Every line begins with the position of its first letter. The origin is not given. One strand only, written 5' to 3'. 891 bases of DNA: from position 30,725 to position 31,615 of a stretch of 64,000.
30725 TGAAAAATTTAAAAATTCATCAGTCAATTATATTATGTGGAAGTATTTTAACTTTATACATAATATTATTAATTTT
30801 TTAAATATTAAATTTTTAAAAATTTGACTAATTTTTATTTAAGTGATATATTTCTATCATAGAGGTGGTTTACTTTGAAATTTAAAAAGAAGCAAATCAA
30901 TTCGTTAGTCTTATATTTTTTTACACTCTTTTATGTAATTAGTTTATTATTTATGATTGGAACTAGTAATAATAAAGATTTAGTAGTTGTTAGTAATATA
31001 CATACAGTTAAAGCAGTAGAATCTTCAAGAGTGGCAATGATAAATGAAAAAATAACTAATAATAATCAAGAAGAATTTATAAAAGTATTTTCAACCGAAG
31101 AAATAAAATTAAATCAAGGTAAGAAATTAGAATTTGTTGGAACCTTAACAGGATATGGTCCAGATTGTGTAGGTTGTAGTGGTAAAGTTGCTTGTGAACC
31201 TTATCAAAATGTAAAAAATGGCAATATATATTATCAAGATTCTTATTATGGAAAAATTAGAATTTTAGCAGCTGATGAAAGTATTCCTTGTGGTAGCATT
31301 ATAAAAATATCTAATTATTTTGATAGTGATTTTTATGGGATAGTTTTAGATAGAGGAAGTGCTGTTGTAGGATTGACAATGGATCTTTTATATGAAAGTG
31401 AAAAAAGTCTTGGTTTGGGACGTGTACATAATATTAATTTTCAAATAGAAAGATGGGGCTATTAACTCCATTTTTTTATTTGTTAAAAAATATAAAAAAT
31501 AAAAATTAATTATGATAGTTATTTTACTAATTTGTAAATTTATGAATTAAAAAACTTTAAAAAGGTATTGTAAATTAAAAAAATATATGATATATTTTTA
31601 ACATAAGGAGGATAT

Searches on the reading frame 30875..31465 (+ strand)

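Call 101: search_protein_families(library=pfam, proteins=[window:30875-31465:+], max_evalue=0.01)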
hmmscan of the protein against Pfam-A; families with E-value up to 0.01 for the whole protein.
window:30875-31465:+ (196 aa): 1 family
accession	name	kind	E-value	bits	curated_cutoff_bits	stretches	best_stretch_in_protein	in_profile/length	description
PF06725.17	3D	-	0.0041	17.7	23.8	1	130-180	2-56/72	3D domain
